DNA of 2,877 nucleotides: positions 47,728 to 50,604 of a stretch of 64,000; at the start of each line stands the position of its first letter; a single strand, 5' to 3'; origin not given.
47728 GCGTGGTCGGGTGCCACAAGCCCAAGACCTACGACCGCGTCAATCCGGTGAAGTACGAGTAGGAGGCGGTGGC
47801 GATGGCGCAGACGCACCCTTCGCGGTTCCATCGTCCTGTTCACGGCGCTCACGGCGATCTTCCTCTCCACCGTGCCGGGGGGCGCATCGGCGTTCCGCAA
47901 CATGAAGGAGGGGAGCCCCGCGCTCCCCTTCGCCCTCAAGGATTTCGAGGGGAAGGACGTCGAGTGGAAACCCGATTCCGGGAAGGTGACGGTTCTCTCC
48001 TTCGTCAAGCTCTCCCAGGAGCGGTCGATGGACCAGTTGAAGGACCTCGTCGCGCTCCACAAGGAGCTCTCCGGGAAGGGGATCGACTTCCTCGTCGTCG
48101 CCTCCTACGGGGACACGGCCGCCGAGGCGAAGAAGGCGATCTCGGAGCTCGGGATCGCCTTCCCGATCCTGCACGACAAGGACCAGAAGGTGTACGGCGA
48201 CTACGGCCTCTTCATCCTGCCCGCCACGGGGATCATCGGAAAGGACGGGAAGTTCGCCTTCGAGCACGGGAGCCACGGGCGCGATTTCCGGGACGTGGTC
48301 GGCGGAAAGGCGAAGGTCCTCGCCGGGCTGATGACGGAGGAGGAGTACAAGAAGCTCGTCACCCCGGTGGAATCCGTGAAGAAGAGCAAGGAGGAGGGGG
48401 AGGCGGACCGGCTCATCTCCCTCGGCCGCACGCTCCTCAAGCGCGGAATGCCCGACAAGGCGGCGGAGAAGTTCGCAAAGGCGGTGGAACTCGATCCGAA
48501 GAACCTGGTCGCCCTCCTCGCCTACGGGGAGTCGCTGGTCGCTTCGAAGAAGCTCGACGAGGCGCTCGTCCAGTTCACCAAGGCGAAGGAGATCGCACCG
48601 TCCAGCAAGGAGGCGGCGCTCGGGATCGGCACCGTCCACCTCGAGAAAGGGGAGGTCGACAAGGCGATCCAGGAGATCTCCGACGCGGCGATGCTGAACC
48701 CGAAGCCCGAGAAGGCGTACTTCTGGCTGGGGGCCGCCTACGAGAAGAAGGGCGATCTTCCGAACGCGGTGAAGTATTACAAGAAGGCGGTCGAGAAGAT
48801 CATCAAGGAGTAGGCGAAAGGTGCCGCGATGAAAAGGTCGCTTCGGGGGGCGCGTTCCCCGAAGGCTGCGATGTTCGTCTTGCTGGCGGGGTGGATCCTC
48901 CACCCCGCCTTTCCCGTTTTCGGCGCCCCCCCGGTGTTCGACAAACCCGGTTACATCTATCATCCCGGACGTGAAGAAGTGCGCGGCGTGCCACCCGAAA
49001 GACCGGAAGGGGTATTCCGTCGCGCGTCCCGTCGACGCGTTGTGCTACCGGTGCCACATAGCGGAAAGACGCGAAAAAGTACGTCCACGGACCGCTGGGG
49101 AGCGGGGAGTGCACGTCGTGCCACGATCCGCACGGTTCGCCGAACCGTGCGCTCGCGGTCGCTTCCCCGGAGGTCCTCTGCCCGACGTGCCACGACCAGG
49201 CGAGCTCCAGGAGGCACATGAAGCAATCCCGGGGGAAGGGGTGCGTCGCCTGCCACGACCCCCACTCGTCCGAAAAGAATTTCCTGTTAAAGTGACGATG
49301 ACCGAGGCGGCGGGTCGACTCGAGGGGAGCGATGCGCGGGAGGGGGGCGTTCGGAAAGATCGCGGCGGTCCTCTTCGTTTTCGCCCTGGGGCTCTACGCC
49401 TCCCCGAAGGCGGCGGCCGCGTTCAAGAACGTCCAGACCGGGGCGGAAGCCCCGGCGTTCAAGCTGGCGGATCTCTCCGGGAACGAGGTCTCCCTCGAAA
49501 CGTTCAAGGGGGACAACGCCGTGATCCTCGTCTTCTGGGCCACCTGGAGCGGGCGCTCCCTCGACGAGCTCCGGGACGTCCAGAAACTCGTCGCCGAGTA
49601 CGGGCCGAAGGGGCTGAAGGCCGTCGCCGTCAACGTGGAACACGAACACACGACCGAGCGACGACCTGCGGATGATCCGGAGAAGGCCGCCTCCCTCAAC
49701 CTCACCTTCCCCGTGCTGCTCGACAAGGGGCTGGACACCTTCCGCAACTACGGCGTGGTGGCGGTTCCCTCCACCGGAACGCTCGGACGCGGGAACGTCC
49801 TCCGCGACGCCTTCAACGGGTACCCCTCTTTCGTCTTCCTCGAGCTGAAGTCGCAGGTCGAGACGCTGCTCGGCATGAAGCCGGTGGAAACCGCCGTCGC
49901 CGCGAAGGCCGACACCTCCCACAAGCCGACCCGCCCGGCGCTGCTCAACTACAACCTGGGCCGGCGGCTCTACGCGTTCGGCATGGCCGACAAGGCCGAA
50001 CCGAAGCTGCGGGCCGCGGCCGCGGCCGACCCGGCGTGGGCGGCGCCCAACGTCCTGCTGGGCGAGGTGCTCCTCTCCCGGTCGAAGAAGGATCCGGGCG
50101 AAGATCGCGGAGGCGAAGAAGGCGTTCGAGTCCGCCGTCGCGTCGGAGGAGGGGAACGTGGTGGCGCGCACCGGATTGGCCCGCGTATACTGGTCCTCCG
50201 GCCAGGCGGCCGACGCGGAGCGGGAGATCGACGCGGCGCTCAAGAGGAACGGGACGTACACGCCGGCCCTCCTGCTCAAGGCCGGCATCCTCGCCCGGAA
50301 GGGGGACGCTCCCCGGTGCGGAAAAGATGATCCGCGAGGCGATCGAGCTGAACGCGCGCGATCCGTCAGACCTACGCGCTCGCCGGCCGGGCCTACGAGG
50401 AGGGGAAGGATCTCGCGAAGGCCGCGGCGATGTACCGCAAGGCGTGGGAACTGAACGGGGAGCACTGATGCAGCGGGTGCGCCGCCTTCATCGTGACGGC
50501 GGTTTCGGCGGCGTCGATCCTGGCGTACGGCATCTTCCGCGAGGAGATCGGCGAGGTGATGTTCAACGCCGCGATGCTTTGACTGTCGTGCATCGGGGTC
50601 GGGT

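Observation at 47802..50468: Two thioredoxin-fold/TPR fusion proteins with the CxxC active site erased, bracketing a pentaheme gene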

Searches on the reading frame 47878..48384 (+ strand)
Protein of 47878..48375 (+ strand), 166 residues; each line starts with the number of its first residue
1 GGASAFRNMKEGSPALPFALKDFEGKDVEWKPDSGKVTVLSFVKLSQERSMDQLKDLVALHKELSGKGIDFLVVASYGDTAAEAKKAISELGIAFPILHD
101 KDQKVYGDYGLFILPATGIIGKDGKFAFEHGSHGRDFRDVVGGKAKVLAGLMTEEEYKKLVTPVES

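Call 15: search_solved_structures(query=window:47878-48375:+, max_evalue=0.001, show_alignments=4)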
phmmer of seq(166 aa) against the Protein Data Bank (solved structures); distinct sequences matched with E-value up to 0.001: 13.
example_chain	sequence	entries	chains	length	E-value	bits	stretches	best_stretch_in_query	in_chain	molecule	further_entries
4nmu_A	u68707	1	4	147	9.7e-13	51.6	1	7-127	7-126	Thiol-disulfide oxidoreductase ResA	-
2h1g_A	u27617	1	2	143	1.9e-08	37.7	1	11-126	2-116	Thiol-disulfide oxidoreductase resA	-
2l5o_A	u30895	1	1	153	2.4e-08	37.4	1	15-127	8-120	Putative thioredoxin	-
2h1b_A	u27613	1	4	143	2.6e-08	37.3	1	11-126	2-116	Thiol-disulfide oxidoreductase resA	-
2h1a_A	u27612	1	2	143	3.5e-08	36.8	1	11-126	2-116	Thiol-disulfide oxidoreductase resA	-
2h19_A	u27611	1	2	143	3.6e-08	36.8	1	11-126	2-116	Thiol-disulfide oxidoreductase resA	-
1st9_A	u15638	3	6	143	6.7e-08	35.9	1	11-126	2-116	Thiol-disulfide oxidoreductase resA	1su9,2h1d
2f9s_A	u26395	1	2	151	8.1e-08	35.6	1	11-126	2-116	Thiol-disulfide oxidoreductase resA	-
3c71_A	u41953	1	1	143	2.4e-07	34.1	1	11-126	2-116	Thiol-disulfide oxidoreductase resA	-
3c73_A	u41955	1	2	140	7e-07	32.6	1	15-126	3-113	Thiol-disulfide oxidoreductase resA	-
3kcm_A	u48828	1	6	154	0.00017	24.8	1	11-125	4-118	Thioredoxin family protein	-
2ywi_A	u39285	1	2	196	0.00046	23.4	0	12-128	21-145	Hypothetical conserved protein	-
7djk_A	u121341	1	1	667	0.00077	22.7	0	28-144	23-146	Protein SUPPRESSOR OF QUENCHING 1, chloroplastic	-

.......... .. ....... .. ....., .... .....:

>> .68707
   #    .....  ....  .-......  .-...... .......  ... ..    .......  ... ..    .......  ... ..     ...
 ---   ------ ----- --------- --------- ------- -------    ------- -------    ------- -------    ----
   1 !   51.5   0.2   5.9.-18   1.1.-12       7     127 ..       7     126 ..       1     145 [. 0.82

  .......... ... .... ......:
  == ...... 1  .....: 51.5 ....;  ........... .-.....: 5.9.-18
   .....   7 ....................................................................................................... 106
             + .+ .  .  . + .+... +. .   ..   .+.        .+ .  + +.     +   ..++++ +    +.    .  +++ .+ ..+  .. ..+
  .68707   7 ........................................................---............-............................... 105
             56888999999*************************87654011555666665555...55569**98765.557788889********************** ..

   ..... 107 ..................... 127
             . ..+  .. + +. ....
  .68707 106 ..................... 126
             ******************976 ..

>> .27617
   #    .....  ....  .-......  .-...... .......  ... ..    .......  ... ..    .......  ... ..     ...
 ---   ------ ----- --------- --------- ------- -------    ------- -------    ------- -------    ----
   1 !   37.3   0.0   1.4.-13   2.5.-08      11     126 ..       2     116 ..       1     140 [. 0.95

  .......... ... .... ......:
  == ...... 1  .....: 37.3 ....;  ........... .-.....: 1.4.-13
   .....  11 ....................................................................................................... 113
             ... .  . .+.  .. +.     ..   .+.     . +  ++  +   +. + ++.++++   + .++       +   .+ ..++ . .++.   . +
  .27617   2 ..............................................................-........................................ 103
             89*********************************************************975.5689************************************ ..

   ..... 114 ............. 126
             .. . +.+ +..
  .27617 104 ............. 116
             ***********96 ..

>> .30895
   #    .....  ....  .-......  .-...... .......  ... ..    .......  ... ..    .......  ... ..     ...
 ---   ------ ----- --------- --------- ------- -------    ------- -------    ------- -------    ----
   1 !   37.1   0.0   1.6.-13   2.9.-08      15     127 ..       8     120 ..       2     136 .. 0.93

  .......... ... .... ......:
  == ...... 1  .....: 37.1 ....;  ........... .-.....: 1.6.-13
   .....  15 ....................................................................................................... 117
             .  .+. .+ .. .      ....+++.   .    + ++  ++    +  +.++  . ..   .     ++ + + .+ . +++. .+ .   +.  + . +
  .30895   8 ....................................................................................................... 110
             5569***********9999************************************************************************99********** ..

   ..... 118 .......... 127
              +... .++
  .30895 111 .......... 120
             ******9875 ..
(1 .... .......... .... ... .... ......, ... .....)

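Call 39: search_protein_representatives(alignment_id=A4)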
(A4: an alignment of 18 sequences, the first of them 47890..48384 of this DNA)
Query: 18 sequences, 162 profile positions. Proteins with E-value up to 0.001 (for the whole library): 119139; up to 1e-10: 31132; up to 1e-30: 227. The best 150 are listed.
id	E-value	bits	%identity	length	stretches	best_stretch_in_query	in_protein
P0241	1.7e-69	248.9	-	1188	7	5-133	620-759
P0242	8.9e-66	236.8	-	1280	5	7-148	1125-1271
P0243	8.0e-58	211.0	-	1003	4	7-150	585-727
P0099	1.3e-56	207.0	-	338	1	1-161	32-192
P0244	2.1e-53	196.6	-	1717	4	7-128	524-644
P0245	4.8e-53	195.4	-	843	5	1-131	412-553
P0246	1.2e-52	194.1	-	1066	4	7-145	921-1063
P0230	1.4e-51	190.7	-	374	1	1-156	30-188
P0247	5.2e-51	188.8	-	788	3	7-130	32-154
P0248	5.3e-51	188.8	-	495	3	13-126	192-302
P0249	1.2e-50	187.6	-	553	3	7-149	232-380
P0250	1.5e-49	184.1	-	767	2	7-139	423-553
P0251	2.5e-49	183.3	-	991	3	4-124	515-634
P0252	2.6e-48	180.1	-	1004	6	5-129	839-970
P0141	6.5e-47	175.5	-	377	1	1-151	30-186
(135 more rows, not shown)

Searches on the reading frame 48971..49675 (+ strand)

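Call 4: search_protein_families(library=pfam, proteins=[window:48971-49675:+], max_evalue=0.1)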
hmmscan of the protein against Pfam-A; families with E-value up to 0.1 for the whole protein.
window:48971-49675:+ (234 aa): 1 family
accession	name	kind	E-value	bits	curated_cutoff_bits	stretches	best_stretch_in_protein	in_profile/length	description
PF09699.15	Paired_CXXCH_1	-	0.02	15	20.6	1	2-31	7-38/41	Doubled CXXCH motif (Paired_CXXCH_1)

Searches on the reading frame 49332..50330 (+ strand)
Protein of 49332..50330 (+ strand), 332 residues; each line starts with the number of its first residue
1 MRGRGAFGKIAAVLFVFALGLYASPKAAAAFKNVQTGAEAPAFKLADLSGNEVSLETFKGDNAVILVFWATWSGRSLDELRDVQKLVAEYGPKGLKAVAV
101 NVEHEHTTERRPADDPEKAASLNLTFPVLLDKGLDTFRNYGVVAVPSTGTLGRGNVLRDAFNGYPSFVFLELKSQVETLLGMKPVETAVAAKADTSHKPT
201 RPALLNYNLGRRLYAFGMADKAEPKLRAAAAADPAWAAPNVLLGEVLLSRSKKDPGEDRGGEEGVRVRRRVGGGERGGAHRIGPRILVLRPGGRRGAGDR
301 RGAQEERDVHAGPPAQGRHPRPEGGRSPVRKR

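Call 4: search_protein_families(library=pfam, proteins=[window:49332-50330:+], max_evalue=0.1)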
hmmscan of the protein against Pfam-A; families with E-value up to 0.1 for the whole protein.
window:49332-50330:+ (332 aa): 3 families
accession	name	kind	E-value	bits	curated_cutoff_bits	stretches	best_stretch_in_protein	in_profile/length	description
PF00578.27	AhpC-TSA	-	9.1e-18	64.8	26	1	37-147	2-111/124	AhpC/TSA family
PF08534.16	Redoxin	-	1.5e-13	51.3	26.6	1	35-148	1-112/148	Redoxin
PF00255.25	GSHPx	-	0.073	13.1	27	0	43-100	4-59/108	Glutathione peroxidase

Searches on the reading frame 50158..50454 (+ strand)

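Call 4: search_protein_families(library=pfam, proteins=[window:50158-50454:+], max_evalue=0.1)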
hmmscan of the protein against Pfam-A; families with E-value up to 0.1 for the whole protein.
window:50158-50454:+ (98 aa): 5 families
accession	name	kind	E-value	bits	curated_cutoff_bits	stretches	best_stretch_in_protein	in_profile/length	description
PF14559.12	TPR_19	-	4e-06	27.5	25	2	3-41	27-65/68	Tetratricopeptide repeat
PF13432.12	TPR_16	-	2.8e-05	24.9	32.7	1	6-52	2-48/65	Tetratricopeptide repeat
PF13428.12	TPR_14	-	0.00022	22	23.5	1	3-42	3-42/44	Tetratricopeptide repeat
PF07721.20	TPR_4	-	0.01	16.8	27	1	2-25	2-25/26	Tetratricopeptide repeat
PF25060.1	ARM_TT21_2nd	-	0.084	12.8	27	1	7-47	228-268/270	Tetratricopeptide repeat protein 21 second ARM domain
